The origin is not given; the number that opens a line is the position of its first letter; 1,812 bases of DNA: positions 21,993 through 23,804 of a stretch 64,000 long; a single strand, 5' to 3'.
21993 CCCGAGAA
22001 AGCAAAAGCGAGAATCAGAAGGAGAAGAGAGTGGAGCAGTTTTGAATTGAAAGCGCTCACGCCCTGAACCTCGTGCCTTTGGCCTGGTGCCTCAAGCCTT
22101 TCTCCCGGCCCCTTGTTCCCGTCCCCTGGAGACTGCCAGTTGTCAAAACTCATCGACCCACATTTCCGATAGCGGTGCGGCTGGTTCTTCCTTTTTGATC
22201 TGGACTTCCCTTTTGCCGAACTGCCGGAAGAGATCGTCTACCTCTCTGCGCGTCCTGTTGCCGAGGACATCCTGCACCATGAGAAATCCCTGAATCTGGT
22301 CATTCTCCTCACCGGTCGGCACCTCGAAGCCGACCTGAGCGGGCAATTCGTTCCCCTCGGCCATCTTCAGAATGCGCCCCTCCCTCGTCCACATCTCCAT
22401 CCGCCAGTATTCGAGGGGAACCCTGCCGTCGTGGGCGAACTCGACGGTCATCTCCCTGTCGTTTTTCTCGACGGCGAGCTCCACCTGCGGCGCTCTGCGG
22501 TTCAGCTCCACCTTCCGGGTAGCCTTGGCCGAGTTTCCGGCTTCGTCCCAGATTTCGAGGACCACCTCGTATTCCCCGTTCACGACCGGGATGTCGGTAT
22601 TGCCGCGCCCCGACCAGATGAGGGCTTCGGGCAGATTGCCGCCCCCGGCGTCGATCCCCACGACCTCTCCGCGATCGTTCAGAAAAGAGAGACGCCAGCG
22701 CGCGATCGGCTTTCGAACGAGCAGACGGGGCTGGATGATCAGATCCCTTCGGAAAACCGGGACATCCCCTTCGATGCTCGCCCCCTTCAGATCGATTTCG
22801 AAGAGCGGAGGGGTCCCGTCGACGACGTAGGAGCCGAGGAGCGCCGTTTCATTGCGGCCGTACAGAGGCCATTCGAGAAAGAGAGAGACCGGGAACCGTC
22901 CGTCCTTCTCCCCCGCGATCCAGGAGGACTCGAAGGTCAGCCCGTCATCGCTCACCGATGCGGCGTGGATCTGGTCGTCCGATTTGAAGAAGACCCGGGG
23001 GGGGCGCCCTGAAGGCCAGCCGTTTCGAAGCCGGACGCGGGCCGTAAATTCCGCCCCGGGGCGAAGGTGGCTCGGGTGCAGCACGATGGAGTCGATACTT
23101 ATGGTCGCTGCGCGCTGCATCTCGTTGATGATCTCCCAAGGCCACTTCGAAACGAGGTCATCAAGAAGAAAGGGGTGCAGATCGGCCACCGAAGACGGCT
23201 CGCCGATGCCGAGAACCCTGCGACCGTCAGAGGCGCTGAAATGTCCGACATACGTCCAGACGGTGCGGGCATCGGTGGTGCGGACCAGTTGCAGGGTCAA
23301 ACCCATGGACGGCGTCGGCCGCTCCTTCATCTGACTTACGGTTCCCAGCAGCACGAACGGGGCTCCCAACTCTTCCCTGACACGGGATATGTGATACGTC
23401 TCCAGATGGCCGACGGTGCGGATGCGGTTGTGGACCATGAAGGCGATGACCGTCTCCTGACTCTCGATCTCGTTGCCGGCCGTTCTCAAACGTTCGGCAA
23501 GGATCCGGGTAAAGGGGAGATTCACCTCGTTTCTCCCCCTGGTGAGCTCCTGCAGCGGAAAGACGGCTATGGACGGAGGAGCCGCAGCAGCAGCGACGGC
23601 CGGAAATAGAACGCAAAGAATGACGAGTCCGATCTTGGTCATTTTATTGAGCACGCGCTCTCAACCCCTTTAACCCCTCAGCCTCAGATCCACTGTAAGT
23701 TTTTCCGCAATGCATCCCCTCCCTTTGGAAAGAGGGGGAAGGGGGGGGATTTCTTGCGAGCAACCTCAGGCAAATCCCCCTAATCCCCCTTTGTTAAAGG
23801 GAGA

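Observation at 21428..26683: Three proteins with one LpoB/DUF799/PelC-like fold signature plus a large OM barrel: a candidate outer-membrane export or assembly module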

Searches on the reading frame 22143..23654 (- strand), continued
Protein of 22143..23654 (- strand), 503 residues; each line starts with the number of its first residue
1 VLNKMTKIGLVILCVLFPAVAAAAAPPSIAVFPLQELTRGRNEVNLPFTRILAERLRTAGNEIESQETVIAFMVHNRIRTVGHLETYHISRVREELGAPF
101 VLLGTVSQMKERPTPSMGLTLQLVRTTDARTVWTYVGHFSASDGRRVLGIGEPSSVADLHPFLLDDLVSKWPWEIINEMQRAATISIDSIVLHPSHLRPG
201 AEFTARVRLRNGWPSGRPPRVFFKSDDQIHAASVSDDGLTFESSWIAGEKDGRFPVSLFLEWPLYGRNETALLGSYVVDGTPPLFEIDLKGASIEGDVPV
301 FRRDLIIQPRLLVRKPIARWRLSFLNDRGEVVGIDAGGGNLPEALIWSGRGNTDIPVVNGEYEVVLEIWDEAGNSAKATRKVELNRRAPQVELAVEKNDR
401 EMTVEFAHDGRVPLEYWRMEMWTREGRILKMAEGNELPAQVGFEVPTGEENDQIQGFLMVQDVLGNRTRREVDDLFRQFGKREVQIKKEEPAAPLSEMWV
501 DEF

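Call 58: search_protein_representatives(alignment_id=A5)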
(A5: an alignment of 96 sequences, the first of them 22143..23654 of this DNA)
Query: 96 sequences, 502 profile positions. Proteins with E-value up to 0.001 (for the whole library): 8863; up to 1e-10: 2951; up to 1e-30: 542. The best 150 are listed.
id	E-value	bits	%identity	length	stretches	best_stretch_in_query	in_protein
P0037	2.5e-234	794.8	-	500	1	4-502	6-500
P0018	5.2e-218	740.9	-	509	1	9-502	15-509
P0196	9.2e-189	644.5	-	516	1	6-502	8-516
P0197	1.8e-178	610.5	-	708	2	22-502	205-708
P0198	1.5e-177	607.5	-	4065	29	320-444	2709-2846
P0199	1.1e-175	601.4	-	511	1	7-502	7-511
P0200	3.9e-152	523.6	-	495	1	10-502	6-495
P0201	1.3e-147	508.7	-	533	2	228-502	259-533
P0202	1.6e-145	501.8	-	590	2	12-448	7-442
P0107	1.9e-145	501.6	-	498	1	12-502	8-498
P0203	1.9e-145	501.6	-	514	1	12-502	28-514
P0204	2.5e-145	501.2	-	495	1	9-502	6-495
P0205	3.6e-144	497.4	-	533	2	233-502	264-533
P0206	7.5e-143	493.0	-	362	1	149-502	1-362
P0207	4.5e-138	477.2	-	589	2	237-502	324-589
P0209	2.8e-133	461.4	-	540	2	12-250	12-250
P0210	4.0e-132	457.6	-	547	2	13-252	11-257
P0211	5.3e-132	457.2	-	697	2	233-502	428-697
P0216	1.9e-125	435.6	-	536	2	233-502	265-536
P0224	1.5e-118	412.9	-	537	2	10-249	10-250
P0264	1.2e-83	297.8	-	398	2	233-502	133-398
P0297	3.0e-73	263.4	-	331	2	229-493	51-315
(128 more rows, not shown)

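Call 59: list_cluster_members(proteins=[P0264, P0201, P0205, P0209, P0210, P0216, P0224, P0207, P0211, P0297])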
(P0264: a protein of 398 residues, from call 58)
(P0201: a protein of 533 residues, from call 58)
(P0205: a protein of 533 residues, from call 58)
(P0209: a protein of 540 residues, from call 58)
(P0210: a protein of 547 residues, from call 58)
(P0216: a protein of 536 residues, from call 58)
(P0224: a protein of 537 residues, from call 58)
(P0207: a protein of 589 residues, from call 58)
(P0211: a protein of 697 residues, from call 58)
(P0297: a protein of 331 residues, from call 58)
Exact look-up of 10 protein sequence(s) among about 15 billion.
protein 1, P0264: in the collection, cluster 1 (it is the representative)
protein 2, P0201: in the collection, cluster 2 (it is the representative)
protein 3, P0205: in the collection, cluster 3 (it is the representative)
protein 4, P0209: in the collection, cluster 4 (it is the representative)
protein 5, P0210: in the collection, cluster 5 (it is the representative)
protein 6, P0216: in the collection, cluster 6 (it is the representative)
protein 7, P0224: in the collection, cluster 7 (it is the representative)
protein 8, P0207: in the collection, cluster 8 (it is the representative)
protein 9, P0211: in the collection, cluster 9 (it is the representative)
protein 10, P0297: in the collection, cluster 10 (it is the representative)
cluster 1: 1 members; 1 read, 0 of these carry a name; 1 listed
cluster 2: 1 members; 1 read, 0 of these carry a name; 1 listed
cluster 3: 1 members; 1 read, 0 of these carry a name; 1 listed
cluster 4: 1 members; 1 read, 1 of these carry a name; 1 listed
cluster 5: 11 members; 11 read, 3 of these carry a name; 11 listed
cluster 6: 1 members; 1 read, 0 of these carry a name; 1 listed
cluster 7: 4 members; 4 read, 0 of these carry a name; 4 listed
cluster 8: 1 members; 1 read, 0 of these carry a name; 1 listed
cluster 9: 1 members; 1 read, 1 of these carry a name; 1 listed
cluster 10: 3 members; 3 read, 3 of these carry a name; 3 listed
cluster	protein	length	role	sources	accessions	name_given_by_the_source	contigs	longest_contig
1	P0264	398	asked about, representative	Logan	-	-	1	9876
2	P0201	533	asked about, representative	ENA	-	-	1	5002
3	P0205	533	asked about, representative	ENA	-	-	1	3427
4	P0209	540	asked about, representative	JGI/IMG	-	TolB-like protein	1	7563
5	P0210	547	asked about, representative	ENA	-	-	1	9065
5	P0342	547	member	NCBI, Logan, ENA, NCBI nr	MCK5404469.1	MAG: hypothetical protein KAI75_04530 [Desulfobulbaceae bacterium] | hypothetical protein [Desulfobulbaceae bacterium]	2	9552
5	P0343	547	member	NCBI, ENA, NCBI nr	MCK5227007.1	MAG: hypothetical protein KAK02_02315 [Desulfobulbaceae bacterium] | hypothetical protein [Desulfobulbaceae bacterium]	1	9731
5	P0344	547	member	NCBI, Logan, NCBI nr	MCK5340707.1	MAG: hypothetical protein KAJ60_06505 [Desulfobulbaceae bacterium] | hypothetical protein [Desulfobulbaceae bacterium]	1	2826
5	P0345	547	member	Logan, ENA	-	-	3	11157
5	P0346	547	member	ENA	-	-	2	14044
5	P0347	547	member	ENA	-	-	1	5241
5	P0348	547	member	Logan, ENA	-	-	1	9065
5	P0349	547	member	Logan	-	-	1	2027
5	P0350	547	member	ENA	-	-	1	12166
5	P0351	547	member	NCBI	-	-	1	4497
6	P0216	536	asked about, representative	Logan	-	-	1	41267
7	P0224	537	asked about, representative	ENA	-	-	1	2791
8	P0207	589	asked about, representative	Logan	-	-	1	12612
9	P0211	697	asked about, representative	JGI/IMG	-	hypothetical protein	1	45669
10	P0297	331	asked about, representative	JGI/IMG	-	hypothetical protein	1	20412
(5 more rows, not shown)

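Call 75: find_encoding_contigs(protein=P0001, flank=1000, max_places=2)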
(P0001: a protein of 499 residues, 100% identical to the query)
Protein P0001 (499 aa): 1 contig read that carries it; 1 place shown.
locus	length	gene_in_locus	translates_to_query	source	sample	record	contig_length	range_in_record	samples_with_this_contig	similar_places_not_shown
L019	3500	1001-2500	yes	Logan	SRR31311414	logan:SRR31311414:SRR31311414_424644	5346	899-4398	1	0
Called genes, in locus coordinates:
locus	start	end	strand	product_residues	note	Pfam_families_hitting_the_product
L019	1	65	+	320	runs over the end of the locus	?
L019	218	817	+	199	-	PF13036:LpoB (weak)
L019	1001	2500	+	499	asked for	-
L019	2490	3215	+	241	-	-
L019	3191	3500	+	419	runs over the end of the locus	?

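Call 88: find_encoding_contigs(protein=P0060, flank=10000, max_places=1)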
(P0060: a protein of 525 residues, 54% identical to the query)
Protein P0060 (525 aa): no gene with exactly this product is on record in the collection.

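Call 89: find_encoding_contigs(protein=P0083, flank=10000, max_places=1)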
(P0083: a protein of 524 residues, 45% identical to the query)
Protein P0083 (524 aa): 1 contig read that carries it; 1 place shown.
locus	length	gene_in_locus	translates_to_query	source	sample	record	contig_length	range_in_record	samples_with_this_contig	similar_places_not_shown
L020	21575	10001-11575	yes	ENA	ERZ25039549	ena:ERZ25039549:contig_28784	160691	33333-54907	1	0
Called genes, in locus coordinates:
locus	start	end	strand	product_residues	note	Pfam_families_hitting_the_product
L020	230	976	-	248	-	-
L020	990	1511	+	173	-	PF00860:Xan_ur_permease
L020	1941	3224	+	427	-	PF13304:AAA_21 (weak), PF01061:ABC2_membrane, PF12698:ABC2_membrane_3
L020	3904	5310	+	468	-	PF22113:Mtrc-MtrF_II-IV_dom (faint), PF09699:Paired_CXXCH_1 (faint), PF14522:Cytochrome_C7 (faint)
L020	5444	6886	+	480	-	PF09699:Paired_CXXCH_1 (faint), PF22113:Mtrc-MtrF_II-IV_dom (faint)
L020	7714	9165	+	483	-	-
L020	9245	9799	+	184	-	-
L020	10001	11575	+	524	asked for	-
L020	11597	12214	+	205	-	-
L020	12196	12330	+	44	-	-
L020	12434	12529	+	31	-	-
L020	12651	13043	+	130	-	PF13145:Rotamase_2 (weak)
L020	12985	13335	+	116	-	-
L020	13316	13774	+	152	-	PF13145:Rotamase_2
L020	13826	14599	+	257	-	PF02085:Cytochrom_CIII (faint), PF14522:Cytochrome_C7 (faint), PF14537:Cytochrom_c3_2 (faint), PF09699:Paired_CXXCH_1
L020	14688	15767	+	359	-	-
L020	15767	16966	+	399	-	PF02085:Cytochrom_CIII (faint), PF14522:Cytochrome_C7 (faint), PF14537:Cytochrom_c3_2 (faint), PF09699:Paired_CXXCH_1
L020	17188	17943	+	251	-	PF01436:NHL (faint), PF06977:SdiA-regulated (faint)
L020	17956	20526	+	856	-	PF21783:YNCE (faint), PF01436:NHL (faint)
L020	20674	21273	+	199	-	-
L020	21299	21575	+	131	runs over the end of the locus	PF14522:Cytochrome_C7 (faint), PF14537:Cytochrom_c3_2 (faint), PF09699:Paired_CXXCH_1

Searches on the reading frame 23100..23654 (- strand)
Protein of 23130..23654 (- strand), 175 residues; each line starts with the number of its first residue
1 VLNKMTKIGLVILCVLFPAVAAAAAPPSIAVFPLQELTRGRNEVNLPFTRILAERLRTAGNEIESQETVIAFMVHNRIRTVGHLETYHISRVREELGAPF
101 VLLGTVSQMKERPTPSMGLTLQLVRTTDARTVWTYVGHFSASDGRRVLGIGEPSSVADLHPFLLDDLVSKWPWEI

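Call 46: search_protein_families(library=pfam, proteins=[window:23130-23654:-], max_evalue=0.01)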
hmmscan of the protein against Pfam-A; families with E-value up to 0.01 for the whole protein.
window:23130-23654:- (175 aa): 0 families

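Call 83: search_solved_structures(query=A8, max_evalue=5)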
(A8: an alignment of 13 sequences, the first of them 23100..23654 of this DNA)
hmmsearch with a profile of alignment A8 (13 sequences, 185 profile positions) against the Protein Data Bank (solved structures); distinct sequences matched with E-value up to 5: 5.
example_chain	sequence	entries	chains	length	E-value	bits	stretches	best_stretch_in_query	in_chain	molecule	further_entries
5t11_A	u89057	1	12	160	0.066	15.8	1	95-140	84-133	Uncharacterized protein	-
5t10_A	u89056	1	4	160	0.068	15.8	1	95-140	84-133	Uncharacterized protein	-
4q6z_A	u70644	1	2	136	0.13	14.9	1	89-142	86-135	Penicillin-binding protein activator LpoB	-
2mii_A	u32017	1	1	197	0.34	13.5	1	89-142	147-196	Penicillin-binding protein activator LpoB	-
4q6l_A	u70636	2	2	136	0.53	12.9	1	89-142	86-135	Penicillin-binding protein activator LpoB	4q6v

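Call 84: search_protein_families(library=pfam, alignment_id=A8, max_evalue=0.1)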
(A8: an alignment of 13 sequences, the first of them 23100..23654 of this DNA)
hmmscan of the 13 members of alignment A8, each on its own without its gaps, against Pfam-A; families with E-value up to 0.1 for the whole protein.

A. member 1, window:23100-23654:- (185 aa): 0 families

B. families by the number of members that match (of 13 scanned): 4 families
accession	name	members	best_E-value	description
PF05643.16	GNA1162-like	2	7.2e-06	Putative lipoprotein GNA1162-like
PF13036.11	LpoB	2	0.0061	Peptidoglycan-synthase activator LpoB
PF04052.18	TolB_N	1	0.0013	TolB amino-terminal domain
PF17680.6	FlgO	1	0.02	FlgO protein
